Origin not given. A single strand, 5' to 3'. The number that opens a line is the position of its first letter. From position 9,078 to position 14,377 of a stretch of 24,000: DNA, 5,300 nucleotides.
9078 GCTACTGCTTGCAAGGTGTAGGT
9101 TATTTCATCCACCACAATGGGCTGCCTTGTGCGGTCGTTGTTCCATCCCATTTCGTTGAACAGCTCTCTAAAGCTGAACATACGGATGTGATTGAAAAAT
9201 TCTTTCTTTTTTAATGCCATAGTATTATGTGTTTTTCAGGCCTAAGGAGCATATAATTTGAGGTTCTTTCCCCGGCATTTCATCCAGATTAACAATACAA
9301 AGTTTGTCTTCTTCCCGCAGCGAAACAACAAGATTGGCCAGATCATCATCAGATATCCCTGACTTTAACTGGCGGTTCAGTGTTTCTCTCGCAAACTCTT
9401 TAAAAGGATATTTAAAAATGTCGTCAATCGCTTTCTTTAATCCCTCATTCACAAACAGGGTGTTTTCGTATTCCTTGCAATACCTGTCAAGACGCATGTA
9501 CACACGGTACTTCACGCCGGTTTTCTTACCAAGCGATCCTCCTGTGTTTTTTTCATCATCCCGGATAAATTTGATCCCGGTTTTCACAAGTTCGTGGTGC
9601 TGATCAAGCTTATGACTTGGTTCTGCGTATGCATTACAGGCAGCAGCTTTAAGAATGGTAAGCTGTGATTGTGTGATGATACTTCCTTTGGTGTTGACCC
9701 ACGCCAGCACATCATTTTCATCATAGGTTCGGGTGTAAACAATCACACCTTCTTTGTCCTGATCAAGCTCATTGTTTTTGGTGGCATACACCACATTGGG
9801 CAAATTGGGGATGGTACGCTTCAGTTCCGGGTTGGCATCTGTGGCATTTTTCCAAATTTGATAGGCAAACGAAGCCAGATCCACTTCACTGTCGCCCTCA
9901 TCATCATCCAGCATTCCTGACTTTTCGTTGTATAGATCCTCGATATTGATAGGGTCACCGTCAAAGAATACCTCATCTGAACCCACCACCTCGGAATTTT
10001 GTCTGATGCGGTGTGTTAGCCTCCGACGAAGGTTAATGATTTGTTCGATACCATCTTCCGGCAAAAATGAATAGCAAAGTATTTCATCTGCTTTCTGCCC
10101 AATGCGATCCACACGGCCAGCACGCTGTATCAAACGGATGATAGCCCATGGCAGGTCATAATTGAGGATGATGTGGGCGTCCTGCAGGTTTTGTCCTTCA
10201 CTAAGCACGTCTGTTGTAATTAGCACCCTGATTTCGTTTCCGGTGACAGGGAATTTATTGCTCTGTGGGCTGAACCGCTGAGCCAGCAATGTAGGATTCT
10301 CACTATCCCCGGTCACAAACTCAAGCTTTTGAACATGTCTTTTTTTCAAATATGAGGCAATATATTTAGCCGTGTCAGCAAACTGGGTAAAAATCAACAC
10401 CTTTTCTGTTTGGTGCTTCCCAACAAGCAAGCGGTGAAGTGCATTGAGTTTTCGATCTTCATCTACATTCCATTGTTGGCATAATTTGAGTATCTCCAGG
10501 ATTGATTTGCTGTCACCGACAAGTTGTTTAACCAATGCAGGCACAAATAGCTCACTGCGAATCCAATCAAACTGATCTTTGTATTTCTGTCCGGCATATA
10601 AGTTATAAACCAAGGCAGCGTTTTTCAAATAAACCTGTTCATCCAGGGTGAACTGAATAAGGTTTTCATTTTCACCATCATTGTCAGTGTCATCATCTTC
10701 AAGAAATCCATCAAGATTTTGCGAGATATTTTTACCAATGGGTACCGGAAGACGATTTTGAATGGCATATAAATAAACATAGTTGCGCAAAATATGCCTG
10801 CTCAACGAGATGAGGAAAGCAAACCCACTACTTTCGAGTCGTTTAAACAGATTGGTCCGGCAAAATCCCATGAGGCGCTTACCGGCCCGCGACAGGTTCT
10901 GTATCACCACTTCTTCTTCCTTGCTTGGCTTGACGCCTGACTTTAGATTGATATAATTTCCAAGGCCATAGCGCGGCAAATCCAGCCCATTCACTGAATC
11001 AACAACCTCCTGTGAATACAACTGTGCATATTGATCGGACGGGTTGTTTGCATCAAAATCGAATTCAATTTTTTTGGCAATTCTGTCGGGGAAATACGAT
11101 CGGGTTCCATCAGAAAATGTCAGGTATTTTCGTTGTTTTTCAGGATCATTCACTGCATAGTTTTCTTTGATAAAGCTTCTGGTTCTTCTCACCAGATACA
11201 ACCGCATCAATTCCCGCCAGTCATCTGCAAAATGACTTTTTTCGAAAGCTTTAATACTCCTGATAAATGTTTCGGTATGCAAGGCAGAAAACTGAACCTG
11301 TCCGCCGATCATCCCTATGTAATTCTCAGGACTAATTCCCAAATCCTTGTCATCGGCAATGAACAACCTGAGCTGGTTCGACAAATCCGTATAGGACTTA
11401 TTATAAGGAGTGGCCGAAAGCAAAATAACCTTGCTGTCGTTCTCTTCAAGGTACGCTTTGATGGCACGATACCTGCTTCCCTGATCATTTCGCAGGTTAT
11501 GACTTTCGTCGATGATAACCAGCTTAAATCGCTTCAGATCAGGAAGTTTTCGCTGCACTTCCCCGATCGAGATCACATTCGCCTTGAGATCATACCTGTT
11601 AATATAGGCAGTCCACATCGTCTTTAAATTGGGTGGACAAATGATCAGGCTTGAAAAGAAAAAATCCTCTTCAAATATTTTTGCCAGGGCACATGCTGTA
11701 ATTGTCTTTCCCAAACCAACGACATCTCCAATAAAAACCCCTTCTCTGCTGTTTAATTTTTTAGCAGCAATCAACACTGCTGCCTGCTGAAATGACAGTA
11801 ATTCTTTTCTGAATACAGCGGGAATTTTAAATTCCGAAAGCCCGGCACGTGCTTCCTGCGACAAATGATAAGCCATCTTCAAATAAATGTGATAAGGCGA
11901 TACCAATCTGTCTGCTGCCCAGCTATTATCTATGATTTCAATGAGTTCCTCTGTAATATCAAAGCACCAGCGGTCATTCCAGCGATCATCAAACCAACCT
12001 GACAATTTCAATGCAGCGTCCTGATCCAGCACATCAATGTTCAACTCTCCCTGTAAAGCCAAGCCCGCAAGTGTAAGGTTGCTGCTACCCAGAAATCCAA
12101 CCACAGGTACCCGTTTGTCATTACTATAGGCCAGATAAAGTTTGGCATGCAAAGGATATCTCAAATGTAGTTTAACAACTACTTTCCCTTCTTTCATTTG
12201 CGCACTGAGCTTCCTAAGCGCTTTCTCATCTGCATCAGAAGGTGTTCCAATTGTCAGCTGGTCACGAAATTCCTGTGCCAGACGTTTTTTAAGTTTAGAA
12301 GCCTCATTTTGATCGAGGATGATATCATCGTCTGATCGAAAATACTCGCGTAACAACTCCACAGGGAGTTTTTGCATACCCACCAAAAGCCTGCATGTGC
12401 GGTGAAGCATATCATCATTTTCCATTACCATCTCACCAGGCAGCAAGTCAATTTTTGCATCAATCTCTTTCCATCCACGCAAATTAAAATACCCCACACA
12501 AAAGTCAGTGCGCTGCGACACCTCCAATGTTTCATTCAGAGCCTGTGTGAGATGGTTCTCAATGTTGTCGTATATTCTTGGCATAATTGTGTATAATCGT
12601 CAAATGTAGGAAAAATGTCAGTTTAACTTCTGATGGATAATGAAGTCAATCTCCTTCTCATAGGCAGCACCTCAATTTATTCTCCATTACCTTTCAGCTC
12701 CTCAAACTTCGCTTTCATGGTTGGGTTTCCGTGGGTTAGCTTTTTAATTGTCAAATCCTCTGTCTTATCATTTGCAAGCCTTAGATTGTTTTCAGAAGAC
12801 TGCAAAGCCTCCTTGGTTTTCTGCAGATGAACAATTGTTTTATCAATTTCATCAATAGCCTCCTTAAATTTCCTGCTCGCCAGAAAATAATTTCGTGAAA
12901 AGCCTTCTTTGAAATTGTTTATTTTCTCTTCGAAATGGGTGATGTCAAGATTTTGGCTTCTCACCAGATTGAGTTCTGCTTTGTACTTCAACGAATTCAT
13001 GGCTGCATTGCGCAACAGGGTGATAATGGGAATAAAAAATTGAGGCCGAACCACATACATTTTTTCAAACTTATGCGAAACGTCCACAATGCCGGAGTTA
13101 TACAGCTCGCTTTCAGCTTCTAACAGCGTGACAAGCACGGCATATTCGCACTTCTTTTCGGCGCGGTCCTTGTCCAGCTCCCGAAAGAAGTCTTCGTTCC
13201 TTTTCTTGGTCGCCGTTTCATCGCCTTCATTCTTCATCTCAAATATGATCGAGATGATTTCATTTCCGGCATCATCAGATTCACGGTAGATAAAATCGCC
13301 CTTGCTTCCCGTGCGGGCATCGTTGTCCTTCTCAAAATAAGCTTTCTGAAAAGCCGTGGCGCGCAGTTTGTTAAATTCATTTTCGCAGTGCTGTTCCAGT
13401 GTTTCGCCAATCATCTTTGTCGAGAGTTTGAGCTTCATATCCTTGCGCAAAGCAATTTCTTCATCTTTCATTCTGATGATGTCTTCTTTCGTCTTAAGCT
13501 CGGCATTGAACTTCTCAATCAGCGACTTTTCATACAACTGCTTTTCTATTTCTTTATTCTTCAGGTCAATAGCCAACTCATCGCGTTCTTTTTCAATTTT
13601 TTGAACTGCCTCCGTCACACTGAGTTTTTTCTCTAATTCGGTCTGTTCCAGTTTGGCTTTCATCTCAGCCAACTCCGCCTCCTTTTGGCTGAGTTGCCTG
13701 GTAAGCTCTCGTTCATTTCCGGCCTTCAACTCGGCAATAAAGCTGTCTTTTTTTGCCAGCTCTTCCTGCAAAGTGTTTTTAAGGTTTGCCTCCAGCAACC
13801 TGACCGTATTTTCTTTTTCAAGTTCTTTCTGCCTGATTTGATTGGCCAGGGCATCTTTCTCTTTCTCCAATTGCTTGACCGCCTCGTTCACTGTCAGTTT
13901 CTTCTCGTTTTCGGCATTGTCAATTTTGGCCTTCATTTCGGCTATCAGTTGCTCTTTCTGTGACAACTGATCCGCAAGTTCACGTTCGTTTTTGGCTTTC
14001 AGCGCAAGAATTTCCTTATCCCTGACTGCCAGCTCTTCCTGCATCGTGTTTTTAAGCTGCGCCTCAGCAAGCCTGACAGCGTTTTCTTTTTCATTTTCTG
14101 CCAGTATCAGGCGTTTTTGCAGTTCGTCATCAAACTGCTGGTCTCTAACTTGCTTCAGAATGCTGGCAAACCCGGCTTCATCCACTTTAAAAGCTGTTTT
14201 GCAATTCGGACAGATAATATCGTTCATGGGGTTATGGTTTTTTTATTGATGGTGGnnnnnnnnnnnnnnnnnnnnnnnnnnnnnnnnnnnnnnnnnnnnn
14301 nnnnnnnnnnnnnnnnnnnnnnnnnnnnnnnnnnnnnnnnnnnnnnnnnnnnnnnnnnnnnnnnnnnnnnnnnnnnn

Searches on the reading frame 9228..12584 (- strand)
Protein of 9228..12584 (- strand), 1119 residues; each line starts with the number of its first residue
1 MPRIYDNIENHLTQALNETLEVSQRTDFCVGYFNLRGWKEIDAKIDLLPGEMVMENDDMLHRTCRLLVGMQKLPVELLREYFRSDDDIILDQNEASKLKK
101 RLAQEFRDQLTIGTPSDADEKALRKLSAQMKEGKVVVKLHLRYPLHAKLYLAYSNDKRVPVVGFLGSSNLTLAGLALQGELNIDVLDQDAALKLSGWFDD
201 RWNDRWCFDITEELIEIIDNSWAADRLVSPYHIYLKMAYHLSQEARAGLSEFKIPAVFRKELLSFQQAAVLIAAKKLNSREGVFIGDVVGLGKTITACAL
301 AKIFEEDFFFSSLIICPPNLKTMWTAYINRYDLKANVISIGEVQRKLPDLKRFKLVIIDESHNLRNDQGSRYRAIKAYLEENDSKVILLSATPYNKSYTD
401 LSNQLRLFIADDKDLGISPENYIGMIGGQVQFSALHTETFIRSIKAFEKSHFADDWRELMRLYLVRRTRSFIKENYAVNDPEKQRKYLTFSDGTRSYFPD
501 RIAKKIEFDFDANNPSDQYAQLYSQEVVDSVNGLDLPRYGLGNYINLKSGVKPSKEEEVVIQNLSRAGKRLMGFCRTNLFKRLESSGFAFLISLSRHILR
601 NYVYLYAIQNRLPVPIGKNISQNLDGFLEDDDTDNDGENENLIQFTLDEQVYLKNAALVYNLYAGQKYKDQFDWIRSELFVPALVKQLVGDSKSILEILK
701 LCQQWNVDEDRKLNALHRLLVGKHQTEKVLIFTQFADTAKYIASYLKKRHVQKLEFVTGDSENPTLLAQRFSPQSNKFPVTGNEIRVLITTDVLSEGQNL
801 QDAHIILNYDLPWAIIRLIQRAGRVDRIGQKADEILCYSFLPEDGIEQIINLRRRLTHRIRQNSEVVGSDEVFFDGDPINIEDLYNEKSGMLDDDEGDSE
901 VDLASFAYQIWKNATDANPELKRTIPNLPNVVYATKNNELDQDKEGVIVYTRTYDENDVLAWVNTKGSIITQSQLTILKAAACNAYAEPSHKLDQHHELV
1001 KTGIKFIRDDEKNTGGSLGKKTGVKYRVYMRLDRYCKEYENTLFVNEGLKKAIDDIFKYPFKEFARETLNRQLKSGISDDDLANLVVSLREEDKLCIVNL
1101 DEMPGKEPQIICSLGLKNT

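Call 7: search_protein_families(library=pfam, proteins=[window:9228-12584:-], max_evalue=0.01)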
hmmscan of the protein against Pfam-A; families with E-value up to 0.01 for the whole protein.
window:9228-12584:- (1119 aa): 6 families
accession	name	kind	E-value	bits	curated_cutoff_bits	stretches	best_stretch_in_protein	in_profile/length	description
PF00271.37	Helicase_C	-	1.1e-17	64.7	23.5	1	712-829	2-110/110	Helicase conserved C-terminal domain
PF00176.29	SNF2-rel_dom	-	1.3e-10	41.3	24.9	2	343-498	117-249/290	SNF2-related domain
PF04851.21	ResIII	-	2.4e-08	34.5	22.5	1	342-394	115-163/164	Type III restriction enzyme, res subunit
PF00270.35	DEAD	-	1.7e-07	31.6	26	1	345-397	112-163/167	DEAD/DEAH box helicase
PF13091.12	PLDc_2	-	2.5e-06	27.8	27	1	88-202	41-132/132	PLD-like domain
PF09565.16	RE_NgoFVII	-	4.9e-05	23.1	23.8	1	123-199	67-146/162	NgoFVII restriction endonuclease N-terminal PLD domain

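Call 8: search_protein_families(library=padloc, proteins=[window:9228-12584:-], max_evalue=0.01)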
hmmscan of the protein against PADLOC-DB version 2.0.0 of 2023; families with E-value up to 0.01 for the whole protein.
window:9228-12584:- (1119 aa): 45 families (the best 25 are shown)
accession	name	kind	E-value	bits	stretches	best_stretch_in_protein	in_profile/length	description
PDLC01075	C3a139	-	3.4e-48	162.7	1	121-889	88-785/948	HKD+Snf2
PDLC02623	DrmD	-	4.3e-38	128.7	3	715-906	519-696/1040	DrmD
PDLC02621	DrmD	-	5.7e-30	102.3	2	568-845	392-640/1040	DrmD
PDLC02500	BrxHI|BrxHII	-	2.7e-28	97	1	693-850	444-594/933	BrxHI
PDLC02840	DpdE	-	2.7e-22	76.9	2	664-843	496-668/1091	DpdE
PDLC02619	DrmD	-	4.9e-22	75.9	3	783-835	488-540/872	DrmD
PDLC02193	PLD_Helicase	-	6.2e-20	69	1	705-880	664-847/905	-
PDLC02504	BrxHI|BrxHII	-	4.5e-19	65.9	1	686-861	443-614/971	BrxHII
PDLC02843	DpdE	-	5.4e-19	65.6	2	706-828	546-663/1091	DpdE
PDLC00659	HmaA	-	1.7e-18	63.9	1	563-831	360-613/1176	SNF2 helicase / DEAD-box helicase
PDLC00633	ZorD1|ZorD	-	6.2e-16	55.6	2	243-331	425-514/908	"SWI2/SNF2 helicase, Mrr-like nuclease"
PDLC02633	DrmD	-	1.2e-14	51.3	1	722-843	522-643/839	DrmD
PDLC03830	ZacC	-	4.2e-14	50.1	2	353-400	244-296/1019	-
PDLC02572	DrmA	-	4.6e-14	49.3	1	710-840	497-633/1043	DrmA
PDLC02625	DrmD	-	6.5e-14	49.4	1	722-836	263-377/792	DrmD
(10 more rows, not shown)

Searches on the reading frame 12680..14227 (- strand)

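Call 7: search_protein_families(library=pfam, proteins=[window:12680-14227:-], max_evalue=0.01)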
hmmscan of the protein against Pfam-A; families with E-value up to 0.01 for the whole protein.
window:12680-14227:- (516 aa): 2 families
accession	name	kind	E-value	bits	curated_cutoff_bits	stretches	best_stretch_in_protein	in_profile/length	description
PF09903.14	DUF2130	-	2.8e-85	286.1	26.7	1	242-499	3-254/255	Uncharacterized protein conserved in bacteria (DUF2130)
PF13717.11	Zn_ribbon_4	-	0.0089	16.4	30.3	0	4-18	3-17/36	zinc-ribbon domain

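Call 8: search_protein_families(library=padloc, proteins=[window:12680-14227:-], max_evalue=0.01)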
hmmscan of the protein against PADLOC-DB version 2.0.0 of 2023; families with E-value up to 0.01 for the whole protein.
window:12680-14227:- (516 aa): 0 families
